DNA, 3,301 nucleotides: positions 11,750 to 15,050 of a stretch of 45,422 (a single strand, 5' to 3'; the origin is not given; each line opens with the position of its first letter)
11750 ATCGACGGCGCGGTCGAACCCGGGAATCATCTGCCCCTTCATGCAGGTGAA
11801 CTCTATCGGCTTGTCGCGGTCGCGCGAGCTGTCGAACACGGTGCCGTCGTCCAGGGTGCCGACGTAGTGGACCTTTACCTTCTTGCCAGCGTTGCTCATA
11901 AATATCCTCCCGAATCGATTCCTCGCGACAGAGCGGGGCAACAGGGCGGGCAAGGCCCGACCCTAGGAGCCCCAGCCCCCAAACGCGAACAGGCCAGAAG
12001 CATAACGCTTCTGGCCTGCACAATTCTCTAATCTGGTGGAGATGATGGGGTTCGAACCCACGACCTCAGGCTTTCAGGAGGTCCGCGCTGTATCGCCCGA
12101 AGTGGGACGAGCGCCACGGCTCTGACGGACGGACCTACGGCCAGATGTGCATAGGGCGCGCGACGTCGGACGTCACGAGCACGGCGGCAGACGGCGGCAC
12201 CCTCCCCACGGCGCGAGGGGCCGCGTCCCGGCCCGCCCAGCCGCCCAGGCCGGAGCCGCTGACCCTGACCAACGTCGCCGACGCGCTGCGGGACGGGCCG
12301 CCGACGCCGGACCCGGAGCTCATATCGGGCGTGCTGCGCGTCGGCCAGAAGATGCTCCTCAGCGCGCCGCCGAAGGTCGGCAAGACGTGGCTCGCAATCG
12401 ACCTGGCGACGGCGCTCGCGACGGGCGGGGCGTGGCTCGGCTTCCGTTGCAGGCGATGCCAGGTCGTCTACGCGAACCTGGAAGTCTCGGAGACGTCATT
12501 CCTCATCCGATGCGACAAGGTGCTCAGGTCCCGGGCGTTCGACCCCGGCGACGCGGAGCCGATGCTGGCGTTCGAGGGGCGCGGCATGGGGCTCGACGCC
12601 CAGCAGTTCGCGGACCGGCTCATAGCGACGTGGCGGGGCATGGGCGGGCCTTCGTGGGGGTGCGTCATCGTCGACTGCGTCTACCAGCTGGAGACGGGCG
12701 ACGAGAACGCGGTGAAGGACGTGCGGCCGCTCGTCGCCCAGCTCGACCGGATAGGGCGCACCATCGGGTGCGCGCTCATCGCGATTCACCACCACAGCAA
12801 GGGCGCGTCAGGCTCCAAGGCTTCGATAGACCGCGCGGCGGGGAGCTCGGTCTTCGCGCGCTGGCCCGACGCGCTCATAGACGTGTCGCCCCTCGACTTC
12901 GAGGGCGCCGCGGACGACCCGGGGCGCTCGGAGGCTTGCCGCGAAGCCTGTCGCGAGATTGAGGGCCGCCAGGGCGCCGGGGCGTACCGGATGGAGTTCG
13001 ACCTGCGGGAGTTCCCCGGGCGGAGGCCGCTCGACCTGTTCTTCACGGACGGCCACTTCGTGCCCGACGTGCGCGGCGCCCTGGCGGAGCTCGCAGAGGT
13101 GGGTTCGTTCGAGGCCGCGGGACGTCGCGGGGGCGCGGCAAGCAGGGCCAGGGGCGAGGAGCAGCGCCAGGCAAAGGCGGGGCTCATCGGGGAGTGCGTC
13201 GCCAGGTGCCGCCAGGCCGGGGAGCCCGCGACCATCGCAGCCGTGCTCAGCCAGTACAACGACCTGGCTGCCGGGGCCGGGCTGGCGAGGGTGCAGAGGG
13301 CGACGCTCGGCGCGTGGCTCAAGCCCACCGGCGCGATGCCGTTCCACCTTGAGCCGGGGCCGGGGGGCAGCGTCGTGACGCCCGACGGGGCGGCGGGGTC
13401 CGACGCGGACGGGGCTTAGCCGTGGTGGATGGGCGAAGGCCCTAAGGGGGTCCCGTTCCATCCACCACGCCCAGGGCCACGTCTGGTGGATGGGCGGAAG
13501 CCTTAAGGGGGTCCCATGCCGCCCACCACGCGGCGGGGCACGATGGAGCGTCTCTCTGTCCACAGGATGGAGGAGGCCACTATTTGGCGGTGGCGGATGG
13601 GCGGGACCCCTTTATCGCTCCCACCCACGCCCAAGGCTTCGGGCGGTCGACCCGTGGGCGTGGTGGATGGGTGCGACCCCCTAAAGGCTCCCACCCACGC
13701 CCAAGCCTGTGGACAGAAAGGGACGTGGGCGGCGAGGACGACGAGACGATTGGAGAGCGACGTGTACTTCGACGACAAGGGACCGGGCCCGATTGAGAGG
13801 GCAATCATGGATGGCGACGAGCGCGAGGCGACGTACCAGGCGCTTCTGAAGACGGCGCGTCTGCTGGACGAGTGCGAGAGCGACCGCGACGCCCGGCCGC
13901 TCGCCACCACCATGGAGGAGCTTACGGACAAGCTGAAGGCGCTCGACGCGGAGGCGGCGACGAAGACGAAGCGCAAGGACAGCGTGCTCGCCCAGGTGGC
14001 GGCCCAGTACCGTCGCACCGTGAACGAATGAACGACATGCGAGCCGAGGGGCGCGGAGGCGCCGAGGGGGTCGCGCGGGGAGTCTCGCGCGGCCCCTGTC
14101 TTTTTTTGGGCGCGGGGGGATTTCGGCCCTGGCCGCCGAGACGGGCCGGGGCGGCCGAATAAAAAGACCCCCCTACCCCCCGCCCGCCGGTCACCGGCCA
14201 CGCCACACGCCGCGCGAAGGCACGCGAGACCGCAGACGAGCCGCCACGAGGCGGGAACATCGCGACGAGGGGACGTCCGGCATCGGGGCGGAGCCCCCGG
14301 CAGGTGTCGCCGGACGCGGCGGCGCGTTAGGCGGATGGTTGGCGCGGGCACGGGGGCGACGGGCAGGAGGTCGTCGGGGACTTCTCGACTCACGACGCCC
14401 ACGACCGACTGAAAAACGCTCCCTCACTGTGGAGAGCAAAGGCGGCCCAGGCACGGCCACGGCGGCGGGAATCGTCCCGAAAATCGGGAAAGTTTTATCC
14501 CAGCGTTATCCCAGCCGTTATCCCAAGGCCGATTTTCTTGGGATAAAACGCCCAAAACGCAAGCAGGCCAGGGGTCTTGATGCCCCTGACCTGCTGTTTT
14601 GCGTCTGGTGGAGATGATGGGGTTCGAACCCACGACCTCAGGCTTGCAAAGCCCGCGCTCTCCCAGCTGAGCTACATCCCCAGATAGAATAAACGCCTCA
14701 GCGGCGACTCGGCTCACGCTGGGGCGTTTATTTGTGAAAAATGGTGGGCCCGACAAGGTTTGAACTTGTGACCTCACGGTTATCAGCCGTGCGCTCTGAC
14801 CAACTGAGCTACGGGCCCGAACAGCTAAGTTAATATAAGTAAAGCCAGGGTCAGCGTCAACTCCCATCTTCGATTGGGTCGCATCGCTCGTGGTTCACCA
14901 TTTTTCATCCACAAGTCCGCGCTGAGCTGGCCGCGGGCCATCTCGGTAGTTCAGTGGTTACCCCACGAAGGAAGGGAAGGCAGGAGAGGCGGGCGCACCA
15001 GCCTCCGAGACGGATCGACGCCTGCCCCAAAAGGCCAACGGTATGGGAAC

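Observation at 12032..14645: Integrase-less 2.5-kb islet bracketed by a 42-bp duplication of the tRNA-Ala 3' end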

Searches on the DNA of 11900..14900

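Call 30: search_rna_families(source=window, start=11900, end=14900, threshold=evalue, max_evalue=1)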
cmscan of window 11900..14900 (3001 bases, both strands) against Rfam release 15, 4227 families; matches with E-value up to 1: 3.
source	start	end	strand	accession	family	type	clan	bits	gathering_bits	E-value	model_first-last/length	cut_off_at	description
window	14745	14818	-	RF00005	tRNA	Gene; tRNA;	CL00001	75.1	29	5.9e-16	1-71/71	no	tRNA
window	14609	14681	-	RF00005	tRNA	Gene; tRNA;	CL00001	68.3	29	4.4e-14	1-71/71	no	tRNA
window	14744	14818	+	RF04354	Plastid-ycf2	Cis-reg;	-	26.6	65.7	0.014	1-75/75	no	Plastid-ycf2 5UTR RNA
